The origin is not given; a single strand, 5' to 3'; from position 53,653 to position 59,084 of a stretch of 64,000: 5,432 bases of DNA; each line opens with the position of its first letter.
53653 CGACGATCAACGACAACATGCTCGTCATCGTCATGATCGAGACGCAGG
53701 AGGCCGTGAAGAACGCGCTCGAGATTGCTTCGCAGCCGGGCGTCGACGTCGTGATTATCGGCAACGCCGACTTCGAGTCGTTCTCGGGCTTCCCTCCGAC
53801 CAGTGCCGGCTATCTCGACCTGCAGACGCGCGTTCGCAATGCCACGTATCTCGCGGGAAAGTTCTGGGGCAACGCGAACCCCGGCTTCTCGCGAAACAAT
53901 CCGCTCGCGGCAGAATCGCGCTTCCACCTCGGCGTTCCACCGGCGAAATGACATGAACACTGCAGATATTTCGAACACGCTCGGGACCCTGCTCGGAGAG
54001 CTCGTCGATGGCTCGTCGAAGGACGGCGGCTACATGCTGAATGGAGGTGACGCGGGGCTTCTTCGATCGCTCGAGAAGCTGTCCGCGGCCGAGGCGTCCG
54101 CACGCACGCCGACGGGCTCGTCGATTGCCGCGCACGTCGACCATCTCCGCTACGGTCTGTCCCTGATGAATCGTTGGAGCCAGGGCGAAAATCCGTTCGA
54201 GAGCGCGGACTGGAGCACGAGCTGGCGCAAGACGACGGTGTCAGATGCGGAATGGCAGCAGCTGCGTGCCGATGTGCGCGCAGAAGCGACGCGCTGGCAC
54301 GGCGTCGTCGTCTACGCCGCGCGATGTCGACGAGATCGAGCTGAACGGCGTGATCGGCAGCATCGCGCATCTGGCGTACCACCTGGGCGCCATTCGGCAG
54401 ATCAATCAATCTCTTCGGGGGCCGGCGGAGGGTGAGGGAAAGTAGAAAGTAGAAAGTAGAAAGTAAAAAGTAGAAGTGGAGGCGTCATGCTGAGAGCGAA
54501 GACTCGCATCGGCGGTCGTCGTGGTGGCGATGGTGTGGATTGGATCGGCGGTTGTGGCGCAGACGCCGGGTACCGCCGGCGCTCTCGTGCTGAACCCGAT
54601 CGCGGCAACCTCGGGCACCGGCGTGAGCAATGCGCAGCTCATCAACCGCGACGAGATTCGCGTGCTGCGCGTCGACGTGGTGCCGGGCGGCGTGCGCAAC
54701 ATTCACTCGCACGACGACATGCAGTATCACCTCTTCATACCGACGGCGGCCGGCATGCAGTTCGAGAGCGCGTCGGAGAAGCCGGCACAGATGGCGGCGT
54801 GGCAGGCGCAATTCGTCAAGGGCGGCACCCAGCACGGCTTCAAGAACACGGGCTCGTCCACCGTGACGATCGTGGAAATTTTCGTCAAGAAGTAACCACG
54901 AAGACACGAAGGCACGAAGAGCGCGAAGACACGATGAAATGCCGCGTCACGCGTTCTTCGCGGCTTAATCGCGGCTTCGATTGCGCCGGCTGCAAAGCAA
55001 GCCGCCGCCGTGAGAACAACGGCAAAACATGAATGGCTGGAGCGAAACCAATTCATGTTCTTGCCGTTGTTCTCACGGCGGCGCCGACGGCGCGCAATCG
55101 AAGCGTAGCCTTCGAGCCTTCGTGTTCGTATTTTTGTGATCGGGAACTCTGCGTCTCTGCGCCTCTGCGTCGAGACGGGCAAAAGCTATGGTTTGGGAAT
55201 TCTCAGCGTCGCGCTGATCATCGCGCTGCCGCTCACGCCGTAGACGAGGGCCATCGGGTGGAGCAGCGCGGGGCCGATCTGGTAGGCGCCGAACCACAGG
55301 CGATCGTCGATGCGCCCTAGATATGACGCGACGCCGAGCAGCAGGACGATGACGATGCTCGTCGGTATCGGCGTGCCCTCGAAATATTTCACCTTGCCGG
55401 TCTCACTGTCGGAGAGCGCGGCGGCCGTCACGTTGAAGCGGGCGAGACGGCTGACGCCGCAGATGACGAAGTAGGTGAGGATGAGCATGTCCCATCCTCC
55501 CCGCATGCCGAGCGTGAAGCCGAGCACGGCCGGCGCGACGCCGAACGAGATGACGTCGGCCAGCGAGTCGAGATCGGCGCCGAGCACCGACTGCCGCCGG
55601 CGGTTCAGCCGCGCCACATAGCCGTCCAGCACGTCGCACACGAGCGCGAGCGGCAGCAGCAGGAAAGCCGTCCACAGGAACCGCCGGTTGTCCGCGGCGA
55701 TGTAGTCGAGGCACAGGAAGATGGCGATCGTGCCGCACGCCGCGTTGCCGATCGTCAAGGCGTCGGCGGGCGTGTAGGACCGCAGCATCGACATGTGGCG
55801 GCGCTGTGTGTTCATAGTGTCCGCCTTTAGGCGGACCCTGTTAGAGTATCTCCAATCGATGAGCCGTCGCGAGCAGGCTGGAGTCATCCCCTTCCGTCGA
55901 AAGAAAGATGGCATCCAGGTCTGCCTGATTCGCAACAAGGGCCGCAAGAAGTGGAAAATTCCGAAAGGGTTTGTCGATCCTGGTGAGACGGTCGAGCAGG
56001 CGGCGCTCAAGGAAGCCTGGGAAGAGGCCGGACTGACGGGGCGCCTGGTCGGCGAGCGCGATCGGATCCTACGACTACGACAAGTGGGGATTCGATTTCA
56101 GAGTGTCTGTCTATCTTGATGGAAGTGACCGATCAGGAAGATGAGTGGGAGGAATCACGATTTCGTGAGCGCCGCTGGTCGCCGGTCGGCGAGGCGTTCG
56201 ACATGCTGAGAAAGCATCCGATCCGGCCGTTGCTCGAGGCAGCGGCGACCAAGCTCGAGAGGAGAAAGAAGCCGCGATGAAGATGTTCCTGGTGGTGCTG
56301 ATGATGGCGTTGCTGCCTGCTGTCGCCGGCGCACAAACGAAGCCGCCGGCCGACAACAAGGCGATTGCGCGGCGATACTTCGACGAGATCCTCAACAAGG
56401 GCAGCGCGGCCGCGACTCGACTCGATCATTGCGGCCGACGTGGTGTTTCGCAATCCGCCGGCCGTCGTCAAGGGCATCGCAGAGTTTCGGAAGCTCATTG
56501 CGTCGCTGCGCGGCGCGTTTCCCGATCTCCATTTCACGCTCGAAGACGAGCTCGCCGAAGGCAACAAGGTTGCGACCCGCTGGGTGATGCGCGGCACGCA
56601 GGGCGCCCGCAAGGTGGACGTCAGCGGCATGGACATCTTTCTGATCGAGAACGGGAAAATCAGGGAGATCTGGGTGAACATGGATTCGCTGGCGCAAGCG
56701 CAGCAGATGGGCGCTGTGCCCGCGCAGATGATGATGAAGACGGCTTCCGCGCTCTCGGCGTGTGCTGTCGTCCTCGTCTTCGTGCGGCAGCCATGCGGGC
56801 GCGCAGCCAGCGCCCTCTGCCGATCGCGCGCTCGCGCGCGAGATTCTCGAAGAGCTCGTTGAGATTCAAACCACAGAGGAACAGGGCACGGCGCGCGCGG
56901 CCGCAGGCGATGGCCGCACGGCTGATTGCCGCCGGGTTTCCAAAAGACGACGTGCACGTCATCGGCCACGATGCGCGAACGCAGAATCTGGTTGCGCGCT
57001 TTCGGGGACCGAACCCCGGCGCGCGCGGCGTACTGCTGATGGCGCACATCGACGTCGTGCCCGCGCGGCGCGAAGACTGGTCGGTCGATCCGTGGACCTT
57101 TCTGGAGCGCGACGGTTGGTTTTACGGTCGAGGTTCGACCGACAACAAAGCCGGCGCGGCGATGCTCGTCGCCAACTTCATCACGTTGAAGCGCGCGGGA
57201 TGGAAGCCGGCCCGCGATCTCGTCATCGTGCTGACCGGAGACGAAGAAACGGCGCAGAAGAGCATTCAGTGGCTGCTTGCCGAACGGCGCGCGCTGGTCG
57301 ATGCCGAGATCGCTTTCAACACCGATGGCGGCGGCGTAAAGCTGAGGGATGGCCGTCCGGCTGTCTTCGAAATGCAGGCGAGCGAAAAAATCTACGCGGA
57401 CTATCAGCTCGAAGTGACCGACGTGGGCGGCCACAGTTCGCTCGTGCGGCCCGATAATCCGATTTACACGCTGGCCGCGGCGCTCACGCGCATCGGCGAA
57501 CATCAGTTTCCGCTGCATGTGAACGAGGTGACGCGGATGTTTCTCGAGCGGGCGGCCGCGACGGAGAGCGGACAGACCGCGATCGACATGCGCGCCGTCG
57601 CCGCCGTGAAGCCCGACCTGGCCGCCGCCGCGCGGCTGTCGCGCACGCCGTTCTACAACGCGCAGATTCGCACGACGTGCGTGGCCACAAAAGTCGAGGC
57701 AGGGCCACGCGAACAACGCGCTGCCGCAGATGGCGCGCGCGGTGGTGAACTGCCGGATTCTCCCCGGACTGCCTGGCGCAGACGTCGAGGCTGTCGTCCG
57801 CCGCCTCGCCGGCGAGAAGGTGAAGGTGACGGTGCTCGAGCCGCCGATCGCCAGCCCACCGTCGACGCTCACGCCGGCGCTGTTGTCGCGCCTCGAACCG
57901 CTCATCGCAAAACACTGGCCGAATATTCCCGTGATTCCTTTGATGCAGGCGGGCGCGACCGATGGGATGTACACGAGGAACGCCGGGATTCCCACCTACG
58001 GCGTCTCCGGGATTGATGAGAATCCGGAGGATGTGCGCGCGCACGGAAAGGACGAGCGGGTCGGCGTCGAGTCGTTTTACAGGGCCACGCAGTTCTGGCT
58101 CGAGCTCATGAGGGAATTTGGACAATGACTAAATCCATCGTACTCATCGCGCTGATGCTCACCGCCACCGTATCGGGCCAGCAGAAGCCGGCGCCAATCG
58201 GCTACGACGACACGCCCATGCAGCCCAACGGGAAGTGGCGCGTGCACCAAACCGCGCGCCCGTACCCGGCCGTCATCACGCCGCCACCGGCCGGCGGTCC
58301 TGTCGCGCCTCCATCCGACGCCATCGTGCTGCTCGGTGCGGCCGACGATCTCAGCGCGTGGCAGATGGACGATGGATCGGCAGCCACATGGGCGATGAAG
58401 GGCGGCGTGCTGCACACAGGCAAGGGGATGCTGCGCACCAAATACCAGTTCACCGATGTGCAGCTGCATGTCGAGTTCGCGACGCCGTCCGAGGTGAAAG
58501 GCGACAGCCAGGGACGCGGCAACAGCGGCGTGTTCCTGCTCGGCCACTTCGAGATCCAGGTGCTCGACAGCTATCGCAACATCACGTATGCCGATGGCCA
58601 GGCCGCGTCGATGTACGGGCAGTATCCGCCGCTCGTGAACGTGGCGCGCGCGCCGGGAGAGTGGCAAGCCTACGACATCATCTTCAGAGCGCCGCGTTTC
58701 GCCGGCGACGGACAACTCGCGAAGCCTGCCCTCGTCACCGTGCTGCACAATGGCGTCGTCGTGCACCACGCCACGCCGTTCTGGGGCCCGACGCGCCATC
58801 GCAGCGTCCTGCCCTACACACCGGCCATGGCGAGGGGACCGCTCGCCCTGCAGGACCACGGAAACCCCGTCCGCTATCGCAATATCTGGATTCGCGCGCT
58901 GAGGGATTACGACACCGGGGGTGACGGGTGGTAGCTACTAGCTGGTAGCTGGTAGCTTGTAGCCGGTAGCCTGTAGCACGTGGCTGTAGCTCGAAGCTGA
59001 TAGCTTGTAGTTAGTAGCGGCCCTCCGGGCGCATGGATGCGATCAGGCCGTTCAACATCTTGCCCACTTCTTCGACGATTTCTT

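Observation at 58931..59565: Four-helix-bundle (23S-IVS/Avd-type) gene enclosed by inverted arrays of a 7-nt TAG word: an IVS-like cassette outside rRNA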

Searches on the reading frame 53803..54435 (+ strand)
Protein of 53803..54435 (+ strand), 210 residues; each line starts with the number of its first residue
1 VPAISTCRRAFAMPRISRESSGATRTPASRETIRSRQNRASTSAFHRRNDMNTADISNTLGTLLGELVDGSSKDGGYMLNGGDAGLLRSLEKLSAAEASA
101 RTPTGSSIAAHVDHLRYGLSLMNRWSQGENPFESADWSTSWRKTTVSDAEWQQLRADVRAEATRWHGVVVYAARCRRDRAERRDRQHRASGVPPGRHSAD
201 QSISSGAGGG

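Call 86: search_protein_families(library=pfam, proteins=[window:53803-54435:+], max_evalue=0.001)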
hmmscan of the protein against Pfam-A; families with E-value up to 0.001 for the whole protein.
window:53803-54435:+ (210 aa): 1 family
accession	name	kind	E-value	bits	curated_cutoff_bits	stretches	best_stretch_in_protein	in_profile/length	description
PF12867.12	DinB_2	-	7.3e-05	23.7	24.8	1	86-168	9-86/128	DinB superfamily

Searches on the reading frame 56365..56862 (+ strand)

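Call 86: search_protein_families(library=pfam, proteins=[window:56365-56862:+], max_evalue=0.001)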
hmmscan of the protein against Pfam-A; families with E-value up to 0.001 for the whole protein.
window:56365-56862:+ (165 aa): 2 families
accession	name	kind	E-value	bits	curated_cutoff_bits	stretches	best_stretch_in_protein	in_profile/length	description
PF07366.18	SnoaL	-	7.6e-21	74.7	28.4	1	17-114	18-125/126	SnoaL-like polyketide cyclase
PF12680.13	SnoaL_2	-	1.6e-20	74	27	1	17-102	15-102/102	SnoaL-like domain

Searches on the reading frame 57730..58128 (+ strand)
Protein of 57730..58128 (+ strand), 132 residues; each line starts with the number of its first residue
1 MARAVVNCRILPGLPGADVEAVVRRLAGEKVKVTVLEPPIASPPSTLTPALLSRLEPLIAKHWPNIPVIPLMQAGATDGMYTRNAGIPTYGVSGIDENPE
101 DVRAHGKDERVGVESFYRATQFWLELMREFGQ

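Call 86: search_protein_families(library=pfam, proteins=[window:57730-58128:+], max_evalue=0.001)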
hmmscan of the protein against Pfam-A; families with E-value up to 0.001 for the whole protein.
window:57730-58128:+ (132 aa): 1 family
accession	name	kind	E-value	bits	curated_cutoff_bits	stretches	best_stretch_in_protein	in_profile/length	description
PF01546.33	Peptidase_M20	-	1.1e-06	29.1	24.6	1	24-128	112-205/206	Peptidase family M20/M25/M40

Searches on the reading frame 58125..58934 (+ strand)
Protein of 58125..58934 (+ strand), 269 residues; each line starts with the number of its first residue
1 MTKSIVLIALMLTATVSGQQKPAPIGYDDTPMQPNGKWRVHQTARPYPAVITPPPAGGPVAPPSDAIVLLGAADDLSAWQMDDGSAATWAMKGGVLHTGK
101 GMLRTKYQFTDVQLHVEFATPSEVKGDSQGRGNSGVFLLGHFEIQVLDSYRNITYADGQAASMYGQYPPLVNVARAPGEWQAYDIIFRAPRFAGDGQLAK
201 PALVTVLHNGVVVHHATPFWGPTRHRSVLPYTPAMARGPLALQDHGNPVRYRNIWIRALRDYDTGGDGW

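Call 17: search_protein_families(library=pfam, proteins=[window:58125-58934:+], max_evalue=0.01)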
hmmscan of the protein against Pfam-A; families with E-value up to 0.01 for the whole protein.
window:58125-58934:+ (269 aa): 1 family
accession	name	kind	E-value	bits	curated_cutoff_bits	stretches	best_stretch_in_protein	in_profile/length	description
PF06439.18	3keto-disac_hyd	-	5.4e-37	128.1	26.8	1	74-257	9-187/187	3-keto-disaccharide hydrolase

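Call 26: find_related_loci(query=window:58125-58934:+, collection=genome_contigs, flank=10000)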
Query window:58125-58934:+ (269 aa) in genome_contigs; peptide patterns used: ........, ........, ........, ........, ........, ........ (x = any residue, [..] = any of these).
600 stretches matched a pattern (row limit reached: there are more); 585 encode a relative of the query (tblastn E <= 1e-3); the best 80 are kept; 80 distinct loci.
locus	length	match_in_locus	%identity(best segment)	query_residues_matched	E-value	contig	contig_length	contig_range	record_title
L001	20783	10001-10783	86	2-263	8e-152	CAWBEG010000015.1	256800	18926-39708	MAG: Vicinamibacterales bacterium isolate MFD04850.bin.2.140 genome assembly, contig: contig_41108, whole genome shotgun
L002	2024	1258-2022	83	3-259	2e-152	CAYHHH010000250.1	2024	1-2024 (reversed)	MAG TPA_asm: uncultured Bifidobacteriaceae bacterium isolate ERP119702_co1_17 genome assembly, contig: NODE_106956_lengt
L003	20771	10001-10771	80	5-263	2e-138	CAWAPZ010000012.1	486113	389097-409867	MAG: Vicinamibacterales bacterium isolate MFD02840.bin.2.176 genome assembly, contig: contig_40429, whole genome shotgun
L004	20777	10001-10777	75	3-263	9e-132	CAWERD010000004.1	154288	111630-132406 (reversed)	MAG: Vicinamibacterales bacterium isolate MFD09212.bin.1.144 genome assembly, contig: contig_36549, whole genome shotgun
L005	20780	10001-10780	77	3-263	6e-132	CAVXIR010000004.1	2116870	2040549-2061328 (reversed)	MAG: Vicinamibacterales bacterium isolate MFD09212.bin.1.252 genome assembly, contig: contig_3581, whole genome shotgun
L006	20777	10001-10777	76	3-263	2e-131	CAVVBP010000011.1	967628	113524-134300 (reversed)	MAG: Vicinamibacterales bacterium isolate MFD02809.bin.1.263 genome assembly, contig: contig_49793, whole genome shotgun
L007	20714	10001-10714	76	23-259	6e-121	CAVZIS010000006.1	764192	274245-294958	MAG: Vicinamibacterales bacterium isolate MFD00962.bin.2.7 genome assembly, contig: contig_35726, whole genome shotgun s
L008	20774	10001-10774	69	6-264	6e-119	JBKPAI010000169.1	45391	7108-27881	MAG: Acidobacteriota bacterium isolate GB_HAYS_MAG_00009 GB_HAYS_000000133299, whole genome shotgun sequence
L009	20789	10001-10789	79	1-263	8e-138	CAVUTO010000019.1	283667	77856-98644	MAG: Vicinamibacterales bacterium isolate MFD00962.bin.2.231 genome assembly, contig: contig_41979, whole genome shotgun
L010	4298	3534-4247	76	23-259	3e-119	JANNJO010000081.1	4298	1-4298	MAG: Acidobacteriota bacterium isolate SOY_4_C_metabat_76 SOY_4_C_k141_729205, whole genome shotgun sequence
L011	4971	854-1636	69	1-263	4e-116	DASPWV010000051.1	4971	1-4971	MAG TPA_asm: Vicinamibacterales bacterium isolate SMAG_U11550 k141_3840, whole genome shotgun sequence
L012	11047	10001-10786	68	5-263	9e-111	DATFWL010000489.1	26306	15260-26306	MAG TPA_asm: Vicinamibacterales bacterium isolate SMAG_U9489 k141_3361448, whole genome shotgun sequence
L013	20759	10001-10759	65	10-263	3e-110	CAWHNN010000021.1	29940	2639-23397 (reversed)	MAG: uncultured Acidobacteriota bacterium isolate MFD04850.bin.2.90 genome assembly, contig: contig_67167, whole genome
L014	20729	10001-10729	67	15-263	1e-109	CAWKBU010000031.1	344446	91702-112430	MAG: uncultured Acidobacteriota bacterium isolate MFD03066.bin.2.196 genome assembly, contig: contig_7735, whole genome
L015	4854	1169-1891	67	20-261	9e-105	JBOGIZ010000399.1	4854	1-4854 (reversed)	MAG: Vicinamibacterales bacterium isolate TC-S_metawrap_bin.91 k127_1866223, whole genome shotgun sequence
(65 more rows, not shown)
